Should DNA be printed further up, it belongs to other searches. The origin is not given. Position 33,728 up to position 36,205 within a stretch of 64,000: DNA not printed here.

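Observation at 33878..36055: MurT and GatD fused in one 725-aa polypeptide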

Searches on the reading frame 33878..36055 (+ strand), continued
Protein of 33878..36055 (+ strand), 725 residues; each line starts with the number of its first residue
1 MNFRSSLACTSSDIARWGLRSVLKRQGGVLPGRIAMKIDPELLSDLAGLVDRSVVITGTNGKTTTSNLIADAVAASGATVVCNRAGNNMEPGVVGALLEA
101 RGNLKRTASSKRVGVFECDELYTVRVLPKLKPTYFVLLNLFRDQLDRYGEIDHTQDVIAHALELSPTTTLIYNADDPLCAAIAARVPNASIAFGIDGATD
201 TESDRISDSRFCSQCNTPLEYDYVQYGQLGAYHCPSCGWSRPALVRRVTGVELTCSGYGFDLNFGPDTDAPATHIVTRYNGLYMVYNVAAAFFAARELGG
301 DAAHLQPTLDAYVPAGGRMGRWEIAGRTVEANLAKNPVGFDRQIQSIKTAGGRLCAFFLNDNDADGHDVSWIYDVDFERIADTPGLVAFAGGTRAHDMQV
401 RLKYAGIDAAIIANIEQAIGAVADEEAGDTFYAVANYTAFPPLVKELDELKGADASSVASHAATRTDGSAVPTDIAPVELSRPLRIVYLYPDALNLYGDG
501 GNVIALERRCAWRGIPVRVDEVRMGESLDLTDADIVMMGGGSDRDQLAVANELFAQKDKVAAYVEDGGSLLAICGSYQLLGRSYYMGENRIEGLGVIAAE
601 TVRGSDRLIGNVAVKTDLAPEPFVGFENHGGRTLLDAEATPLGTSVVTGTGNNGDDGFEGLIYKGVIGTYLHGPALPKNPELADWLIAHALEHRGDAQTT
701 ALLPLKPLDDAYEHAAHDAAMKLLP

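Call 40: list_cluster_members(proteins=[P0143, P0165, P0166, P0169, P0142, P0154, P0183, P0220, P0234, P0135])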
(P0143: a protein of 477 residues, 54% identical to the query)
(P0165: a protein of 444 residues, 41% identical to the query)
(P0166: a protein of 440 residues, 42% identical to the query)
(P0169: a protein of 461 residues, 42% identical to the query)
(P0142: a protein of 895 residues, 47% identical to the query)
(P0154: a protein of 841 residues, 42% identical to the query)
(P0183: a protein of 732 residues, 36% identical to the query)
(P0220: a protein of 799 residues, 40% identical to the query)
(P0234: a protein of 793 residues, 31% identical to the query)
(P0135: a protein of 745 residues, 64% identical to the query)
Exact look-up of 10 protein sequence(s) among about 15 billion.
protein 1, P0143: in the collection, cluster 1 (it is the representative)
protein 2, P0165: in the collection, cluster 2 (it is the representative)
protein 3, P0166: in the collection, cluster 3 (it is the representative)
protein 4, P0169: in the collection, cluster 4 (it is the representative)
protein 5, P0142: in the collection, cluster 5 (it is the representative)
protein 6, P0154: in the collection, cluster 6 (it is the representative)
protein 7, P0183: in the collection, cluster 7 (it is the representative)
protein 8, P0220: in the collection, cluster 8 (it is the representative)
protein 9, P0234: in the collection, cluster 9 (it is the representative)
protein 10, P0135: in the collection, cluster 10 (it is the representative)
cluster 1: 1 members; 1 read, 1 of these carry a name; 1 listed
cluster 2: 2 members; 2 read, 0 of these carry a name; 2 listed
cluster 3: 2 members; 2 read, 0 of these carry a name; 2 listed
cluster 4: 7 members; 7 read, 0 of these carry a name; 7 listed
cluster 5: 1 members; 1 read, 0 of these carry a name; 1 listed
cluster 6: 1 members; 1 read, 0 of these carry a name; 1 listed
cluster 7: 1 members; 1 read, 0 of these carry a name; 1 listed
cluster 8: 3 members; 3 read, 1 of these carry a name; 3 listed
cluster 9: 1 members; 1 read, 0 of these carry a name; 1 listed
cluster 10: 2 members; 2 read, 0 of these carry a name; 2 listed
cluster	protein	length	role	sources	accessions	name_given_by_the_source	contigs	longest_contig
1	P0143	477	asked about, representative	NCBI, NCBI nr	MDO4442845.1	MAG: MurT ligase domain-containing protein [Slackia sp.] | MurT ligase domain-containing protein [Slackia sp.]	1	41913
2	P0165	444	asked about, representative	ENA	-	-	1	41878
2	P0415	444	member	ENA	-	-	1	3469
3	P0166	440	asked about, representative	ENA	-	-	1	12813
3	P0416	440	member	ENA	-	-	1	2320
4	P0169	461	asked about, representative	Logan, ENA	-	-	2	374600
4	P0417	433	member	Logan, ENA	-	-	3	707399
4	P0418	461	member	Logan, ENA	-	-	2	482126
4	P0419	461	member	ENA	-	-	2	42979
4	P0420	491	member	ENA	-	-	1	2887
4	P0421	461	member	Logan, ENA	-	-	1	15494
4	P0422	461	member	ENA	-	-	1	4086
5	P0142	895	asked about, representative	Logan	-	-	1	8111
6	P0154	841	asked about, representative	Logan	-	-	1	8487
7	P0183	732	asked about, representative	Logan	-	-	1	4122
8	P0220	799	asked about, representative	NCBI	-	-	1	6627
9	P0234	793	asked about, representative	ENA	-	-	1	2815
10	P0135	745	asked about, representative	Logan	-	-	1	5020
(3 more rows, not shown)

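Call 45: fold_search(model_id=the predicted structure, library=pdb)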
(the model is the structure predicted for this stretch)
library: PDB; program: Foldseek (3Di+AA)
matches with E <= 10: 1067; with E <= 0.001: 181
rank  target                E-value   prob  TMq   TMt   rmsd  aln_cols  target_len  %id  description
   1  7q8e_A                1.5e-30  1.00  0.35  0.59   8.7       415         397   32  Crystal Structure of the MurT-GatD Enzyme Complex from Staphylococcus aureus COL strain (released 2023-05-24)
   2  9sq9_B                3.2e-30  1.00  0.47  0.80   4.2       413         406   30  Crystal Structure of the MurT/GatD Enzyme Complex from Streptococcus pyogenes (released 2025-10-08)
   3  6h5e_B                4.6e-30  1.00  0.35  0.60   8.4       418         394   32  Crystal Structure of the GatD/MurT Enzyme Complex from Staphylococcus aureus with bound AMPPNP (released 2018-09-05)
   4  6h5e_D                1.7e-29  1.00  0.35  0.61   8.3       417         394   31  Crystal Structure of the GatD/MurT Enzyme Complex from Staphylococcus aureus with bound AMPPNP (released 2018-09-05)
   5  6gs2_D                4.9e-29  1.00  0.34  0.59   8.4       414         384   31  Crystal Structure of the GatD/MurT Enzyme Complex from Staphylococcus aureus (released 2018-09-05)
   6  6gs2_B                5.7e-29  1.00  0.34  0.60   8.6       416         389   30  Crystal Structure of the GatD/MurT Enzyme Complex from Staphylococcus aureus (released 2018-09-05)
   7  9sqj_BBB              1.5e-27  1.00  0.47  0.79   4.5       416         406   30  Crystal Structure of the MurT/GatD Enzyme Complex from Streptococcus pyogenes with bound AMPPNP (released 2025-10-08)
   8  6fqb_A                4.5e-27  1.00  0.45  0.80   4.0       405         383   32  MurT/GatD peptidoglycan amidotransferase complex from Streptococcus pneumoniae R6 (released 2018-08-22)
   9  9sq9_A                5.3e-27  1.00  0.46  0.81   4.1       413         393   28  Crystal Structure of the MurT/GatD Enzyme Complex from Streptococcus pyogenes (released 2025-10-08)
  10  6fqb_C                8.7e-27  1.00  0.44  0.79   4.2       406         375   31  MurT/GatD peptidoglycan amidotransferase complex from Streptococcus pneumoniae R6 (released 2018-08-22)
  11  9sqj_AAA              1.1e-26  1.00  0.46  0.80   4.2       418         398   28  Crystal Structure of the MurT/GatD Enzyme Complex from Streptococcus pyogenes with bound AMPPNP (released 2025-10-08)
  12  6fqb_D                3.4e-26  1.00  0.43  0.77   4.3       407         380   31  MurT/GatD peptidoglycan amidotransferase complex from Streptococcus pneumoniae R6 (released 2018-08-22)
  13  6fqb_B                7.3e-26  1.00  0.43  0.78   4.2       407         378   31  MurT/GatD peptidoglycan amidotransferase complex from Streptococcus pneumoniae R6 (released 2018-08-22)
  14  9sqj_CCC              8.0e-19  1.00  0.29  0.79   5.0       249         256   36  Crystal Structure of the MurT/GatD Enzyme Complex from Streptococcus pyogenes with bound AMPPNP (released 2025-10-08)
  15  9sq9_C                8.9e-19  1.00  0.31  0.85   3.2       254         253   36  Crystal Structure of the MurT/GatD Enzyme Complex from Streptococcus pyogenes (released 2025-10-08)
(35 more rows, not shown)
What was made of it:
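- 33878..35221 (+): MurT half (aa 1-448): Mur-ligase central domain plus MurT_C domain. Foldseek TMt 0.80 to S. pneumoniae and S. pyogenes MurT (call 45).
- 35327..35962 (+): GatD half (aa 484-695): class-I, CobQ-type glutamine amidotransferase domain. Foldseek TMt 0.85-0.89 to GatD chains (call 45).
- On MurT/GatD complex: The top Foldseek hits are MurT and GatD chains of 6FQB, 9SQ9, 6GS2 and 5N9M (call 45).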
